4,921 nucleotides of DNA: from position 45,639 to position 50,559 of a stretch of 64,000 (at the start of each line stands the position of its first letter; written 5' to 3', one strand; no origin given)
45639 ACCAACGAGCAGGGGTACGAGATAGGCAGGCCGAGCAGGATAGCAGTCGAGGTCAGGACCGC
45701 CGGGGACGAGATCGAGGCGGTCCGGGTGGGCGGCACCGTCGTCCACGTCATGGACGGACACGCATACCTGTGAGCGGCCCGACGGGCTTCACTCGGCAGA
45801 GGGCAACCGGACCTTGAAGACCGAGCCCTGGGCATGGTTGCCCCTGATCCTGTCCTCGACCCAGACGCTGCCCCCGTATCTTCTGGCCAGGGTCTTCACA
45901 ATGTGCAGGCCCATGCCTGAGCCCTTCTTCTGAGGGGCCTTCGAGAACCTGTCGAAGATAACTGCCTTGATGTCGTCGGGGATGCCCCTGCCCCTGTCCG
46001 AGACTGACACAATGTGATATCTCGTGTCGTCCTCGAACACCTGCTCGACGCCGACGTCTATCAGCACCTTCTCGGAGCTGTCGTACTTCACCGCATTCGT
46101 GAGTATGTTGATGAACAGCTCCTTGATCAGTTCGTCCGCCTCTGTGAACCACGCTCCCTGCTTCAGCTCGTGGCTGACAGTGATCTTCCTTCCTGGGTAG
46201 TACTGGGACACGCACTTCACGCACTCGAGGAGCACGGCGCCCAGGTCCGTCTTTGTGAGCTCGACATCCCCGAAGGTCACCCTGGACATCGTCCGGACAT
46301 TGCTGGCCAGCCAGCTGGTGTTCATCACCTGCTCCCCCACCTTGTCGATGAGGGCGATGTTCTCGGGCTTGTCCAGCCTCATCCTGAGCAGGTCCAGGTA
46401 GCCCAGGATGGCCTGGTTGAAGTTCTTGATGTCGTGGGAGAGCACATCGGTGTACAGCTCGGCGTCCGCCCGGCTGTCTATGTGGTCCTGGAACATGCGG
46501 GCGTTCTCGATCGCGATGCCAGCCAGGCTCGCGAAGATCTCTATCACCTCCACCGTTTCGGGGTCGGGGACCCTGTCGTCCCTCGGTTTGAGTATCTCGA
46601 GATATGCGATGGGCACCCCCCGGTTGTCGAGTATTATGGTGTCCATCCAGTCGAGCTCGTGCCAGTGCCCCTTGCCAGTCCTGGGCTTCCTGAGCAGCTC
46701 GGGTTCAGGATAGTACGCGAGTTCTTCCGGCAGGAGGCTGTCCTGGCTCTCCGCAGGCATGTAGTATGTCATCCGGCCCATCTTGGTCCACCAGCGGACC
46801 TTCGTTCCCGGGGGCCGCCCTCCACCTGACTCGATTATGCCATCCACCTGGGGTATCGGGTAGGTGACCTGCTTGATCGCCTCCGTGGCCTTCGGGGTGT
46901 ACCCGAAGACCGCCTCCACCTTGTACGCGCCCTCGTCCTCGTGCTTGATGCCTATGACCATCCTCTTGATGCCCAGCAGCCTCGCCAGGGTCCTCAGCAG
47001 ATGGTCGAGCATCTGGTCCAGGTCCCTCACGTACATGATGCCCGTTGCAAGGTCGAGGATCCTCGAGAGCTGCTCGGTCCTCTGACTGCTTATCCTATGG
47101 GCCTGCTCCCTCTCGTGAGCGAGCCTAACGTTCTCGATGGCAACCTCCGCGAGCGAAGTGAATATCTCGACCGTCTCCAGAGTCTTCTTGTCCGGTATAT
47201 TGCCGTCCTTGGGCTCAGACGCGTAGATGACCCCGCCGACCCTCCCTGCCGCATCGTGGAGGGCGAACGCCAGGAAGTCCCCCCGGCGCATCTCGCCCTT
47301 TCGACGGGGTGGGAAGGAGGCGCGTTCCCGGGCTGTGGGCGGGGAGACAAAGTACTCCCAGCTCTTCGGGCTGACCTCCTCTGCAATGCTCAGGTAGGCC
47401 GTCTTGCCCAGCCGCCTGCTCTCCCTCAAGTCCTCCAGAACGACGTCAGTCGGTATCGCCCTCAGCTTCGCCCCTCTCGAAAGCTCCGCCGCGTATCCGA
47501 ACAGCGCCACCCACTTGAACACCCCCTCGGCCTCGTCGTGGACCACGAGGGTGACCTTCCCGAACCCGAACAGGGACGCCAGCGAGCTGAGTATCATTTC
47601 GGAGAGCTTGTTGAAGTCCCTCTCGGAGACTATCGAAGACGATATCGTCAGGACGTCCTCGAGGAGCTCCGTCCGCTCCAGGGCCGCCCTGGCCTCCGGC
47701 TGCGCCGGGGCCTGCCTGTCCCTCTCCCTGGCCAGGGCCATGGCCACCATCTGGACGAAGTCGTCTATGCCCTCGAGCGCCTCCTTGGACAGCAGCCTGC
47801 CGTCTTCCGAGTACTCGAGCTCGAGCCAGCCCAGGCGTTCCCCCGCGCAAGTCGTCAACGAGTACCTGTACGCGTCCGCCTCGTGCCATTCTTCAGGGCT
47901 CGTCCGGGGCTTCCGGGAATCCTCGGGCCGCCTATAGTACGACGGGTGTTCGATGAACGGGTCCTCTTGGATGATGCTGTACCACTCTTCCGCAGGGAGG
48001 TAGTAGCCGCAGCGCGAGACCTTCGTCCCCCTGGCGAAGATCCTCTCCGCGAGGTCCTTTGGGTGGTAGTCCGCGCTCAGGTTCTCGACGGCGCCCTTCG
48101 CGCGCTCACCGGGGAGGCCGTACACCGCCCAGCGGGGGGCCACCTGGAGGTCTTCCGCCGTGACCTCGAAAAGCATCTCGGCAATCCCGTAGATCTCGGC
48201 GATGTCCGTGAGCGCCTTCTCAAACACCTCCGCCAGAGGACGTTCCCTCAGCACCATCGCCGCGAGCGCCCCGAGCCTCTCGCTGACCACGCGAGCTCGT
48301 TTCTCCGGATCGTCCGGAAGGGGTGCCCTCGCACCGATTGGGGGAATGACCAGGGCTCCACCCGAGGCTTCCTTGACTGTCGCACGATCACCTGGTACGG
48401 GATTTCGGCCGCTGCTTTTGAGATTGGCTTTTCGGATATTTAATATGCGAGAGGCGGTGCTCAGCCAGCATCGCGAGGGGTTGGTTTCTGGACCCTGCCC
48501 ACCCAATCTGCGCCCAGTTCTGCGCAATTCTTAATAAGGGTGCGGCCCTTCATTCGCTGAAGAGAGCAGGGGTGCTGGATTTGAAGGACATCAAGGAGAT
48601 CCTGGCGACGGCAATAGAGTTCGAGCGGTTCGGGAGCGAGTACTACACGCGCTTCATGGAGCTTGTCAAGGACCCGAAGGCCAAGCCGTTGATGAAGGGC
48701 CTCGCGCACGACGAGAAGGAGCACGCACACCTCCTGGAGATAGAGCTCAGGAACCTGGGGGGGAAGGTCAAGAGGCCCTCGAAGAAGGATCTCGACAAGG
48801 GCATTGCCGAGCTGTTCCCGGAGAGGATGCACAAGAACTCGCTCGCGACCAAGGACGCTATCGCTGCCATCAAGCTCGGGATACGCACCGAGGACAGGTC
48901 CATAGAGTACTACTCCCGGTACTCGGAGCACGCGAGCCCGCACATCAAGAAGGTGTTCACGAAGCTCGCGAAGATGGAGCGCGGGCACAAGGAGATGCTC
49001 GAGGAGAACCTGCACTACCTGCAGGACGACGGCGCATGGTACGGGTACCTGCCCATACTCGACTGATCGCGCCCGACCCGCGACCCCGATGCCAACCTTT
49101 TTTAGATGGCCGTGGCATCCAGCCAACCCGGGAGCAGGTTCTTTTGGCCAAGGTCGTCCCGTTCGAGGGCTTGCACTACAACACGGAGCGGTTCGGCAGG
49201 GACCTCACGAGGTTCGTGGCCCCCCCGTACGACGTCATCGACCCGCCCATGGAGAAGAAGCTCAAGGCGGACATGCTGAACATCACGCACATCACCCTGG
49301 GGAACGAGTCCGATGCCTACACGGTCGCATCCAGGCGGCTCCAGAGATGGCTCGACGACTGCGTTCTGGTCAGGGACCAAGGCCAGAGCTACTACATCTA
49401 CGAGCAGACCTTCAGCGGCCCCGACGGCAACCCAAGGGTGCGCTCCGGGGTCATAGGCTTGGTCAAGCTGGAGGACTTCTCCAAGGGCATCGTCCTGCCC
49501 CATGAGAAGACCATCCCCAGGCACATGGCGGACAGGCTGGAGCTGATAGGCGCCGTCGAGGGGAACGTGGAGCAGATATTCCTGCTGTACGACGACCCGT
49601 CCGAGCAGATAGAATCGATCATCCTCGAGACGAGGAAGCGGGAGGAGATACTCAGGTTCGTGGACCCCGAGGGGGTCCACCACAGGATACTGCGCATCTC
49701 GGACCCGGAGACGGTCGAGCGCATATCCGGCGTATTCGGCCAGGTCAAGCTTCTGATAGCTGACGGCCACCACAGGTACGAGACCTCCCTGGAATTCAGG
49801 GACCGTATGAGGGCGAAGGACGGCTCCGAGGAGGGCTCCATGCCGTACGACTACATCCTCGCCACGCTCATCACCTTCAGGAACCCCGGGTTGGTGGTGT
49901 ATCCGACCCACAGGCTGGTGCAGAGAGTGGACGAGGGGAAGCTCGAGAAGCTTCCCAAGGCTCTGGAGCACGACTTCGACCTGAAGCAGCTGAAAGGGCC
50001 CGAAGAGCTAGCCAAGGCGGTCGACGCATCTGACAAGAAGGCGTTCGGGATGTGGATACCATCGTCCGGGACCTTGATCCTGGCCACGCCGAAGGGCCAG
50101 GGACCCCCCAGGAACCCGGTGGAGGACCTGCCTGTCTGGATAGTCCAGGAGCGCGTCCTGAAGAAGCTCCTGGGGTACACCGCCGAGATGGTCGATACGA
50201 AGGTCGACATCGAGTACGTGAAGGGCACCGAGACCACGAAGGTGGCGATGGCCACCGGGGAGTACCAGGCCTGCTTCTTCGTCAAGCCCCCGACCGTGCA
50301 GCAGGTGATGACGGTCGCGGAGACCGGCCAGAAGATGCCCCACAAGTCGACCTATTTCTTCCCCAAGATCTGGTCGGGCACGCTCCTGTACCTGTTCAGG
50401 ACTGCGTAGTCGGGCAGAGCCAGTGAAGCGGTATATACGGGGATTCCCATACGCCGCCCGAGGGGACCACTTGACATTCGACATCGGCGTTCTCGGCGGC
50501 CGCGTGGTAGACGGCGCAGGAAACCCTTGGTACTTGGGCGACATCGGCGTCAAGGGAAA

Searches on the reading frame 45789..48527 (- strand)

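Call 45: search_protein_families(library=pfam, proteins=[window:45789-48527:-], max_evalue=0.001)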
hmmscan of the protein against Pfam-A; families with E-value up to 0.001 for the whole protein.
window:45789-48527:- (912 aa): 6 families
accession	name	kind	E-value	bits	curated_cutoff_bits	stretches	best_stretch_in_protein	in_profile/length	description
PF02518.31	HATPase_c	-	6.9e-21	75.2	26.4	1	800-910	5-109/111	Histidine kinase-, DNA gyrase B-, and HSP90-like ATPase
PF11849.14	DUF3369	-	1.3e-10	42.2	27.2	0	289-335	21-67/168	Domain of unknown function (DUF3369)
PF01590.32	GAF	-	1e-06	29.7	22.4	0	502-673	1-133/133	GAF domain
PF13185.12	GAF_2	-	2.2e-06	28.4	28.6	0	636-674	99-136/136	GAF domain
PF13492.12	GAF_3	-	3.2e-05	24.8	27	0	502-546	1-45/129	GAF domain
PF13581.12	HATPase_c_2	-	0.0005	20.5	27.4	0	802-883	37-111/127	Histidine kinase-like ATPase domain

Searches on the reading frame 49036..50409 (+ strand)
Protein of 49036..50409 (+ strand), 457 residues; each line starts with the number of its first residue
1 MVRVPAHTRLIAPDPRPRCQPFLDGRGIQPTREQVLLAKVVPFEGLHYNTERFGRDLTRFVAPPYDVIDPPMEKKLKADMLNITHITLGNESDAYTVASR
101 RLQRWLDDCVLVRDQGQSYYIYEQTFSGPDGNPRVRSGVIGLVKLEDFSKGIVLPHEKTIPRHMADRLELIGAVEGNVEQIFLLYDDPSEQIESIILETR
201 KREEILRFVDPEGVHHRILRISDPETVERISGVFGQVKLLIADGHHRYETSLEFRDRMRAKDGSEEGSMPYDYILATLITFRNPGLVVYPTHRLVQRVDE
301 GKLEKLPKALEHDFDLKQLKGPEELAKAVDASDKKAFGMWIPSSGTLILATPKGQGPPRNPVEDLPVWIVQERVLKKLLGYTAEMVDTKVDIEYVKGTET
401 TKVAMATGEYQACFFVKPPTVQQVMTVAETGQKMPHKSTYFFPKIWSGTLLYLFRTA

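Call 45: search_protein_families(library=pfam, proteins=[window:49036-50409:+], max_evalue=0.001)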
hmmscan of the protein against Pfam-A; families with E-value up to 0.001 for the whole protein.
window:49036-50409:+ (457 aa): 1 family
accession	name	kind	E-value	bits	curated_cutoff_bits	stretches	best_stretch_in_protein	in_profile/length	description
PF06245.16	DUF1015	-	1.6e-77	261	25.8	1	41-353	2-310/325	Protein of unknown function (DUF1015)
